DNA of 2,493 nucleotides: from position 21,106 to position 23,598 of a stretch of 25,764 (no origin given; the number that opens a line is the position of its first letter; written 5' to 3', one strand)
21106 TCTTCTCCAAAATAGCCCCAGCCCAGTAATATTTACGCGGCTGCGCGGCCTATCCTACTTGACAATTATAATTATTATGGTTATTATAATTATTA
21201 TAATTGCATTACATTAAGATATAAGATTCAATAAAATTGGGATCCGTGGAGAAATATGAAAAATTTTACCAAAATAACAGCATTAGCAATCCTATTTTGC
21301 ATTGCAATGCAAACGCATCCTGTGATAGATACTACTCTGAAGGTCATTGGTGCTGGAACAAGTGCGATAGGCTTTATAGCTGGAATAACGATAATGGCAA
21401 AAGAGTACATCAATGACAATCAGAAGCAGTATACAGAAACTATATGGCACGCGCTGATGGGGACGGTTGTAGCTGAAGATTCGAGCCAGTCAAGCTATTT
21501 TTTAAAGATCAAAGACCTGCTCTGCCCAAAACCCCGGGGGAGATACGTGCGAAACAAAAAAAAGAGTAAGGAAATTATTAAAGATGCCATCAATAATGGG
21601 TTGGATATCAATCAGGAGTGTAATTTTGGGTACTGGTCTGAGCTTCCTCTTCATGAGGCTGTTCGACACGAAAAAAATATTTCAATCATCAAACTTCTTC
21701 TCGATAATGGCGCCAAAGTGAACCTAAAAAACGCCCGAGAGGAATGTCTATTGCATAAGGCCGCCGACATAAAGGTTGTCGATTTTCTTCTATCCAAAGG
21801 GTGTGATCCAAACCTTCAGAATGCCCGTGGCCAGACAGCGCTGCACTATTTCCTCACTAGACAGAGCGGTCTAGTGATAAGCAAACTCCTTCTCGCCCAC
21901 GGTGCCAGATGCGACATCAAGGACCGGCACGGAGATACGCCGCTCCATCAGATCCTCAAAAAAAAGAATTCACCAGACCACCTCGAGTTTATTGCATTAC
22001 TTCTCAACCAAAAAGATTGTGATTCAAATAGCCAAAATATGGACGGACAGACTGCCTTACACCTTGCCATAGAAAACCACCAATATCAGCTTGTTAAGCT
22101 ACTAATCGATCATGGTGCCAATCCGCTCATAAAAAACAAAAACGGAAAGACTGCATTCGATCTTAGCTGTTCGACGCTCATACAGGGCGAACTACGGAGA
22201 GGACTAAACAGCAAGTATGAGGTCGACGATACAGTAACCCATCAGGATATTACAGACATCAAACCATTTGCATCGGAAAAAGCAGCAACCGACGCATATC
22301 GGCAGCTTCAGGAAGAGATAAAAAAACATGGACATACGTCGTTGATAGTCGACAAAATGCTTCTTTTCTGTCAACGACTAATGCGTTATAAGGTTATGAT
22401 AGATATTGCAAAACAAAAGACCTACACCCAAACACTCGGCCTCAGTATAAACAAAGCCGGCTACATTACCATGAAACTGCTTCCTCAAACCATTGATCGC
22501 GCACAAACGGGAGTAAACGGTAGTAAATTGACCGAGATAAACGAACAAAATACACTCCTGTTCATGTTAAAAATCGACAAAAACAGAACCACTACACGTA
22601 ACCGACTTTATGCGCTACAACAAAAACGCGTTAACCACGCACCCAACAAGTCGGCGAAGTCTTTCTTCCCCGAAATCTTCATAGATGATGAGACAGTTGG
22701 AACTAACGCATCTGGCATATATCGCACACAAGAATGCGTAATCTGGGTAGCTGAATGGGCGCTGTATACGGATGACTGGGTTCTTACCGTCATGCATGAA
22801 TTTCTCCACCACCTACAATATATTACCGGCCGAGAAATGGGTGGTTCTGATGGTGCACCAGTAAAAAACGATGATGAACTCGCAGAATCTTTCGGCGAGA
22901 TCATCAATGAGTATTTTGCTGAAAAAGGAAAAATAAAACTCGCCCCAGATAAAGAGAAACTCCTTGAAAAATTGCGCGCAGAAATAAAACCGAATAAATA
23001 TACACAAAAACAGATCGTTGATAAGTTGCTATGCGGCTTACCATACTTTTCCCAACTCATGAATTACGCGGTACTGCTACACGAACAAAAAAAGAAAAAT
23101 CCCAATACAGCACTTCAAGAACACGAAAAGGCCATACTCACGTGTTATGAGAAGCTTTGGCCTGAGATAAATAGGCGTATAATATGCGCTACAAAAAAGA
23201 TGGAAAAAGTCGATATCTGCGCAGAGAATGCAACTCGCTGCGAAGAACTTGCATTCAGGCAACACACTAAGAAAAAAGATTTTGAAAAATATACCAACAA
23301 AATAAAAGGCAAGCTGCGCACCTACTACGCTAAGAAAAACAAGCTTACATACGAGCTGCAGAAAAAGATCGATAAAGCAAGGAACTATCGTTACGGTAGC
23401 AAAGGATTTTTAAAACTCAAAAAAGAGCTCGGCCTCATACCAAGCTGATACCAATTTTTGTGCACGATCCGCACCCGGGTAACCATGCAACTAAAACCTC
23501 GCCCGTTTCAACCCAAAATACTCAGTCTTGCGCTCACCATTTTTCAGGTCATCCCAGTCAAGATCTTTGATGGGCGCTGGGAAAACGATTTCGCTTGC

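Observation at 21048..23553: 2.4-kb single-gene insertion (ankyrin-HExxH protein) bracketed by a duplicated, coding-conserved 3' end of the NUDIX gene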

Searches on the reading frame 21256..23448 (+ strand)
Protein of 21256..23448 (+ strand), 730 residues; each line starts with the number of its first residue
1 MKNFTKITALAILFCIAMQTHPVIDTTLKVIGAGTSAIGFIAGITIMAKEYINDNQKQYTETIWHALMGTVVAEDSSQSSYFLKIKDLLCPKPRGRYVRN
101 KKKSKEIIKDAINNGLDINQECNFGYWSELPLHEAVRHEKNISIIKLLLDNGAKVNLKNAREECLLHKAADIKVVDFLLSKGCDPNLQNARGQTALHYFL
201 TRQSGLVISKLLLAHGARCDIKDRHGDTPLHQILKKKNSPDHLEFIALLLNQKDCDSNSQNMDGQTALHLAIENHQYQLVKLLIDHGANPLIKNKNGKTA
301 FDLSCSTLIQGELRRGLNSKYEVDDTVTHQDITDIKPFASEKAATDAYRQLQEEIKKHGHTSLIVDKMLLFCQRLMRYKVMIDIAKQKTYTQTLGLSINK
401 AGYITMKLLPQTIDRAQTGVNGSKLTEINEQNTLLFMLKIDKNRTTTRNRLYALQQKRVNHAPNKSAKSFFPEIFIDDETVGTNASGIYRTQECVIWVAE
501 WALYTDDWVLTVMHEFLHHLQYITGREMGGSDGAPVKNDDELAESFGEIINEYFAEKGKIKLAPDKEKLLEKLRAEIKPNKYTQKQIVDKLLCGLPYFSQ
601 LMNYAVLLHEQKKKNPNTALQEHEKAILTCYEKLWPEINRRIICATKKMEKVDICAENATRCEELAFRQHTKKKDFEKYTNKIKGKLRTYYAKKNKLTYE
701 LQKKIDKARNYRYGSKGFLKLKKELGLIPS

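Call 7: search_protein_families(library=pfam, proteins=[window:21256-23448:+], max_evalue=0.01)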
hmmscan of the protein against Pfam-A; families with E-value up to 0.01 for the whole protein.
window:21256-23448:+ (730 aa): 6 families
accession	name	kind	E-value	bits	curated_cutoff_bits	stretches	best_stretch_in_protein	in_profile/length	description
PF12796.13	Ank_2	-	3.1e-28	98.6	27.3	3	166-260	1-89/90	Ankyrin repeats (3 copies)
PF00023.36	Ank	-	1.3e-26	91.6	21.1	2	263-295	1-33/33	Ankyrin repeat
PF13857.12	Ank_5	-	4.9e-23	81.4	27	1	249-303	1-55/56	Ankyrin repeats (many copies)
PF13637.12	Ank_4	-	1.1e-18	67.3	22.7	3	167-202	2-40/50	Ankyrin repeats (many copies)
PF13606.12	Ank_3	-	1.1e-14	53.3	22.3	1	263-290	1-28/30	Ankyrin repeat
PF13058.12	DUF3920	-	0.0021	18.7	27.3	1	483-532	52-100/126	Protein of unknown function (DUF3920)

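Call 13: find_encoding_contigs(protein=window:21256-23448:+, flank=10000, max_places=10)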
Protein window:21256-23448:+ (730 aa): 2 contigs read that carry it; 2 places shown.
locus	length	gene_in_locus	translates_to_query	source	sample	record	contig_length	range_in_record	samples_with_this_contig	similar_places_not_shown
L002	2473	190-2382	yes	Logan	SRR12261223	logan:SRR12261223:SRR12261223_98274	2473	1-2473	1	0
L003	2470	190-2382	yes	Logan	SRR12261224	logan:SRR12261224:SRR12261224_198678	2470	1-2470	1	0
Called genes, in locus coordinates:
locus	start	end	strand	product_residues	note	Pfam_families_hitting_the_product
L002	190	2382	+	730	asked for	PF13606:Ank_3 (faint), PF13637:Ank_4 (faint), PF12796:Ank_2, PF13857:Ank_5, PF00023:Ank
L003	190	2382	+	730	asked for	PF13606:Ank_3 (faint), PF13637:Ank_4 (faint), PF12796:Ank_2, PF13857:Ank_5, PF00023:Ank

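Call 29: find_homologous_proteins(query=window:21256-23448:+, max_evalue=1e-10)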
Query window:21256-23448:+ (730 aa): 2630 proteins with E <= 1e-10 among 8000 candidates; the best 120 are listed.
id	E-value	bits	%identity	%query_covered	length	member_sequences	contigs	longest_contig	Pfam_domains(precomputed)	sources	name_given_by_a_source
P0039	0.0e+0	1663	100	100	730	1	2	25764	PF13606.13,PF13857.13,PF12796.14,PF00023.37,PF13637.13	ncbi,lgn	-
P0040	9.0e-80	287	36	22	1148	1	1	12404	PF22939.3,PF13606.13,PF13857.13,PF23745.2,PF12796.14,PF00023.37,PF13637.13,PF24521.3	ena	-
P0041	4.9e-78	282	29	24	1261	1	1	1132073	PF22939.3,PF13606.13,PF13857.13,PF28177.1,PF23745.2,PF12796.14,PF00023.37,PF13637.13,PF24521.3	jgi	jgi:ankyrin repeat protein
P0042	7.4e-73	264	29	27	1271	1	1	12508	PF06563.18,PF13606.13,PF13857.13,PF23745.2,PF12796.14,PF00023.37,PF13637.13,PF24521.3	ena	-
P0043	3.4e-70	256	30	29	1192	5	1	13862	PF22939.3,PF13606.13,PF13857.13,PF28177.1,PF23745.2,PF12796.14,PF00023.37,PF13637.13,PF24521.3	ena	-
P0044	1.7e-67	247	35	24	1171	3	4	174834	PF13606.13,PF13857.13,PF23745.2,PF12796.14,PF00023.37,PF13637.13,PF24521.3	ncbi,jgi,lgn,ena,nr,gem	ncbi:MAG TPA: ankyrin repeat domain-containing protein [Anaerohalosphaeraceae bacterium]|nr:ankyrin 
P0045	1.1e-61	228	35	22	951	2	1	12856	PF22939.3,PF13606.13,PF13857.13,PF23745.2,PF12796.14,PF00023.37,PF13637.13,PF24521.3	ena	-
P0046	1.8e-59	220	28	31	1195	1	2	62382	PF13606.13,PF13857.13,PF23745.2,PF12796.14,PF00023.37,PF13637.13,PF24521.3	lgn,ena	-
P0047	2.1e-59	220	29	27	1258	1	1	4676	PF13606.13,PF13857.13,PF23745.2,PF12796.14,PF00023.37,PF13637.13,PF24521.3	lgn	-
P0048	8.8e-59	218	37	24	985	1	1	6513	PF22939.3,PF13606.13,PF13857.13,PF28177.1,PF23745.2,PF12796.14,PF00023.37,PF13637.13,PF24521.3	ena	-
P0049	1.9e-57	214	30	22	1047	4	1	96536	PF13606.13,PF13857.13,PF23745.2,PF12796.14,PF00023.37,PF13637.13,PF24521.3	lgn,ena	-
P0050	8.3e-57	211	35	26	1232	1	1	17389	PF13606.13,PF13857.13,PF28177.1,PF23745.2,PF12796.14,PF00023.37,PF13637.13,PF24521.3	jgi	jgi:ankyrin repeat protein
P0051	1.2e-56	211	28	32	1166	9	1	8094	PF13606.13,PF13857.13,PF23745.2,PF12796.14,PF00023.37,PF13637.13,PF24521.3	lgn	-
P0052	6.8e-56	208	33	28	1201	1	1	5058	PF13606.13,PF13857.13,PF28177.1,PF23745.2,PF12796.14,PF00023.37,PF13637.13,PF24521.3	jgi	jgi:ankyrin repeat protein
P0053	1.3e-55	208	35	24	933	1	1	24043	PF13606.13,PF13857.13,PF28177.1,PF12796.14,PF00023.37,PF13637.13,PF24521.3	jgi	jgi:ankyrin repeat protein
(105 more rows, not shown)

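Call 45: list_cluster_members(proteins=[P0039, P0001, P0002, P0003, P0181])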
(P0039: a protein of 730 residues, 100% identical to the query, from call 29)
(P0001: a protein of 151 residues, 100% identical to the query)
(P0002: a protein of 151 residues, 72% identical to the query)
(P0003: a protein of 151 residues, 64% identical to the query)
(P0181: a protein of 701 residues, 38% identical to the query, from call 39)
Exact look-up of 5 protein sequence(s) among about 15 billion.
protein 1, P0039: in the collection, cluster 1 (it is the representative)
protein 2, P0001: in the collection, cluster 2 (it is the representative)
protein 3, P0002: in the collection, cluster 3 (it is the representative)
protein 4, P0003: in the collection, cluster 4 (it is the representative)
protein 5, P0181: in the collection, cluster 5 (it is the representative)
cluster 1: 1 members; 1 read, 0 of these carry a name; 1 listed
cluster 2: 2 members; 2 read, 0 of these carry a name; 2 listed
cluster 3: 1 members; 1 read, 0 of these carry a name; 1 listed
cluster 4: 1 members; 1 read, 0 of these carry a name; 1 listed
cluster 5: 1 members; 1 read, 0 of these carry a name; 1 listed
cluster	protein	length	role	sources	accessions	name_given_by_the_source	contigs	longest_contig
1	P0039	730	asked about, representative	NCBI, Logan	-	-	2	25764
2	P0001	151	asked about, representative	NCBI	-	-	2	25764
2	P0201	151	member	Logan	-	-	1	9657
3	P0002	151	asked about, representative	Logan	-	-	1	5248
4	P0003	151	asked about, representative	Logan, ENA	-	-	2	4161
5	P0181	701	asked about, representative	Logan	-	-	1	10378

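Call 46: find_encoding_contigs(protein=P0201, flank=10000, max_places=6)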
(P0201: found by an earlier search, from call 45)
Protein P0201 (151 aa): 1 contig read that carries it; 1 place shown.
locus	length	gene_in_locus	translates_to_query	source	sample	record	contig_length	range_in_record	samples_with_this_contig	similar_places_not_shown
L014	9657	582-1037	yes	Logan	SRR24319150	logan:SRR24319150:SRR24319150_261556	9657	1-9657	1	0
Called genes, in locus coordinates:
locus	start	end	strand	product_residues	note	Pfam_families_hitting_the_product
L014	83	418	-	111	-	-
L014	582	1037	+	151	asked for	PF00293:NUDIX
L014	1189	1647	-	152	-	-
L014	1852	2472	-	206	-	PF01931:NTPase_I-T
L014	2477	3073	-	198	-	PF01931:NTPase_I-T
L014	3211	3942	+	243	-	PF01411:tRNA-synt_2c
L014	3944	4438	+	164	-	-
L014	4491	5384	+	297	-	PF13489:Methyltransf_23, PF01135:PCMT, PF01209:Ubie_methyltran, PF06325:PrmA (weak), PF13847:Methyltransf_31, PF08241:Methyltransf_11, PF08242:Methyltransf_12, PF13649:Methyltransf_25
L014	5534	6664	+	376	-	PF03572:Peptidase_S41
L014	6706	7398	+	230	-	PF02511:Thy1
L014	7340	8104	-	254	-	PF11019:DUF2608, PF00702:Hydrolase (faint)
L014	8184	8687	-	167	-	-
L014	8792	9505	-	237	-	PF11019:DUF2608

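Call 93: search_protein_families(library=pfam, proteins=[L014:1189-1647:-], max_evalue=0.01)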
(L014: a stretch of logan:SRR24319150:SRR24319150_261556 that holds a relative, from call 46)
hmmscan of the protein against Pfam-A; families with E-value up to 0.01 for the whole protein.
L014:1189-1647:- (152 aa): 0 families

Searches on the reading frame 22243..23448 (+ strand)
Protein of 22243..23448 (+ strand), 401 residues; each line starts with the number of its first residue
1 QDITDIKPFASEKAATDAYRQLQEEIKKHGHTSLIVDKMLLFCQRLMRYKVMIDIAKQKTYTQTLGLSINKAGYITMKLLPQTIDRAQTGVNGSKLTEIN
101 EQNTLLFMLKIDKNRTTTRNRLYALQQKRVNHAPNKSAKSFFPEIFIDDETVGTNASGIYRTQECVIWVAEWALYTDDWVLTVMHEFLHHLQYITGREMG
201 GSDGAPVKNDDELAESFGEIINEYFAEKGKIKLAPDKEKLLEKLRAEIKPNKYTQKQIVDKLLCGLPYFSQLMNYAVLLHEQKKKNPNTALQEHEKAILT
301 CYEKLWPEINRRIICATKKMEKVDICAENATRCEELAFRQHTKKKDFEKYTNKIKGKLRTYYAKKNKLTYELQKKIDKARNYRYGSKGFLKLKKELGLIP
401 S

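Call 39: search_protein_representatives(protein=window:22243-23448:+)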
Query: 401 residues. Proteins with E-value up to 0.001 (for the whole library): 21; up to 1e-10: 9; up to 1e-30: 2. The best 21 are listed.
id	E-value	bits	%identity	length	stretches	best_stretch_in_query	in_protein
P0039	3.3e-267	901.8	100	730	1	1-401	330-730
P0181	4.4e-61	223.4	38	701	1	2-398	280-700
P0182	3.7e-23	98.6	34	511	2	33-293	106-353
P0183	8.9e-21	90.8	39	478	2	40-227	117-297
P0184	1.2e-20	90.4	36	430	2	37-243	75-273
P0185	5.1e-15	71.8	37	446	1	34-259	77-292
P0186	8.0e-14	67.9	32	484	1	2-395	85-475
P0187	1.3e-12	63.9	30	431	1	43-400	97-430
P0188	1.0e-11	60.9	31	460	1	36-283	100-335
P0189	7.4e-10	54.8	32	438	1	6-278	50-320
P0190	7.0e-09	51.6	29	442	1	35-393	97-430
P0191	1.2e-08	50.8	31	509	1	37-296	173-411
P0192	1.8e-07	46.9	32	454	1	38-280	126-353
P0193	2.2e-07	46.7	32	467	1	39-272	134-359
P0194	7.9e-07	44.8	32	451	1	36-270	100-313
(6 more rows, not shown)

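Call 41: search_solved_structures(query=A5, max_evalue=1)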
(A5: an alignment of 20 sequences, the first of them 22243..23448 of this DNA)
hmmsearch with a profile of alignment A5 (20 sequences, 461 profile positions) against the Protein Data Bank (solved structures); distinct sequences matched with E-value up to 1: 1.
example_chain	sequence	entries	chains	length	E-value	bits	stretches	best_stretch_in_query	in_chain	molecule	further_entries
8q6o_R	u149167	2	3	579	0.34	13.1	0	241-307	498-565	Protein downstream neighbor of son homolog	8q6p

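Call 42: search_protein_families(library=pfam, alignment_id=A5, max_evalue=0.01)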
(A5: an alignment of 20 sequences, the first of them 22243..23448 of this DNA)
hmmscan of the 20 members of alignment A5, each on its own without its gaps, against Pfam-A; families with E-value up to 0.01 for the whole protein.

A. member 1, window:22243-23448:+ (401 aa): 1 family
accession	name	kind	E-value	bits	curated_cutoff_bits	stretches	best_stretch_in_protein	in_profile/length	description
PF13058.12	DUF3920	-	0.00086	20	27.3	1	154-203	52-100/126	Protein of unknown function (DUF3920)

B. families by the number of members that match (of 20 scanned): 7 families
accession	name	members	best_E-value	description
PF20573.4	DUF6782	5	2.9e-08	Putative metallopeptidase family (DUF6782)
PF12796.13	Ank_2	1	1.9e-21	Ankyrin repeats (3 copies)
PF00023.36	Ank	1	4.3e-20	Ankyrin repeat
PF13857.12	Ank_5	1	5.8e-14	Ankyrin repeats (many copies)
PF13606.12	Ank_3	1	1.1e-12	Ankyrin repeat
PF13637.12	Ank_4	1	1.1e-12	Ankyrin repeats (many copies)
PF13058.12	DUF3920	1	0.00086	Protein of unknown function (DUF3920)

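Call 55: find_encoding_contigs(protein=P0181, flank=10000, max_places=4)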
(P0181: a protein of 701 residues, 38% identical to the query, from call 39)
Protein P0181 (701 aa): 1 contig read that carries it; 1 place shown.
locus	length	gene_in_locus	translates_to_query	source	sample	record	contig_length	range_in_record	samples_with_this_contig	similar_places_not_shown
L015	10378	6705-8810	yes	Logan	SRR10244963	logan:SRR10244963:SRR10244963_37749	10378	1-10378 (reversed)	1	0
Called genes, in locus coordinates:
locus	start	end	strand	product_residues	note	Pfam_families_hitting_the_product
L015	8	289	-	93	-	-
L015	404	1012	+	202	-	PF03551:PadR, PF13601:HTH_34 (weak), PF10400:Vir_act_alpha_C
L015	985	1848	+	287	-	-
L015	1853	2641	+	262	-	PF00583:Acetyltransf_1, PF08445:FR47 (faint), PF13508:Acetyltransf_7, PF13673:Acetyltransf_10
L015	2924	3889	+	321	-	PF01209:Ubie_methyltran, PF13489:Methyltransf_23, PF05175:MTS (weak), PF08241:Methyltransf_11, PF08242:Methyltransf_12, PF13649:Methyltransf_25, PF13847:Methyltransf_31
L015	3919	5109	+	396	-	PF00561:Abhydrolase_1, PF12146:Hydrolase_4, PF12697:Abhydrolase_6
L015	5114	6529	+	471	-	PF06863:DUF1254, PF06742:DUF1214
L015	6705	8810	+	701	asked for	PF13606:Ank_3 (faint), PF12796:Ank_2, PF13637:Ank_4 (weak), PF00023:Ank (weak), PF13857:Ank_5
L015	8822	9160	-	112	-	PF04993:TfoX_N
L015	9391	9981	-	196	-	-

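Call 73: find_related_loci(query=window:22243-23448:+, collection=viral_contigs, flank=5000)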
Query window:22243-23448:+ (401 aa) in viral_contigs; peptide patterns used: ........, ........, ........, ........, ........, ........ (x = any residue, [..] = any of these).
10 stretches matched a pattern, but none encodes a relative of the query by tblastn (E <= 1e-3).

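Call 80: predict_structure(alignment_id=A7)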
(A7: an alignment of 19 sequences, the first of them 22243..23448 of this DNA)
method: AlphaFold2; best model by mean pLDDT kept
length: 401 residues; sequences in the alignment: 19
mean_pLDDT: 88.8   pTM: 0.91
mean pLDDT of the five models: 88.8, 88.4, 88.3, 86.2, 86.0
residues with pLDDT >= 90: 269; 70-90: 98; 50-70: 25; < 50: 9
segments of 3 or more residues with pLDDT < 50: 87-94
pLDDT, mean of each block of 10 residues (from residue 1): 77 98 95 93 97 96 96 95 61 64 96 94 93 87 92 87 91 90 97 94 73 75 93 95 89 89 91 95 91 92 89 79 60 84 90 96 97 96 92 94 75
secondary structure, 60 per line:
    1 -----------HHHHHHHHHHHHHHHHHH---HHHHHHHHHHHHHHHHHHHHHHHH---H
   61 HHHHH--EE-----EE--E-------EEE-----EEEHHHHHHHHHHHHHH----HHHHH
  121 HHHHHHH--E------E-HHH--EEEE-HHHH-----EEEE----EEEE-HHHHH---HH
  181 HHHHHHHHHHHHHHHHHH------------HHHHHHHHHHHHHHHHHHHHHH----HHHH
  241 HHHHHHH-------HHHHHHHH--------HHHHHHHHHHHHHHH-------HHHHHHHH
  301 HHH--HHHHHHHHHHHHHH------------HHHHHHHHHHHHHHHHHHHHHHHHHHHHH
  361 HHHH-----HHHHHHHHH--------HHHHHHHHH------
elements in order: H12-29 H33-56 H60-65 E87-89 E95-97 H98-111 H116-127 E144-147 H149-152 E158-161 E166-169 H171-175 H179-198 H211-232 H237-247 H255-262 H271-285 H293-303 H306-319 H332-364 H370-378 H387-395

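Call 93: search_protein_families(library=pfam, proteins=[L014:1189-1647:-], max_evalue=0.01)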
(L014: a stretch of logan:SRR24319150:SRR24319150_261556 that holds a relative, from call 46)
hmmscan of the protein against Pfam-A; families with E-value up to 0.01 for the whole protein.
L014:1189-1647:- (152 aa): 0 families
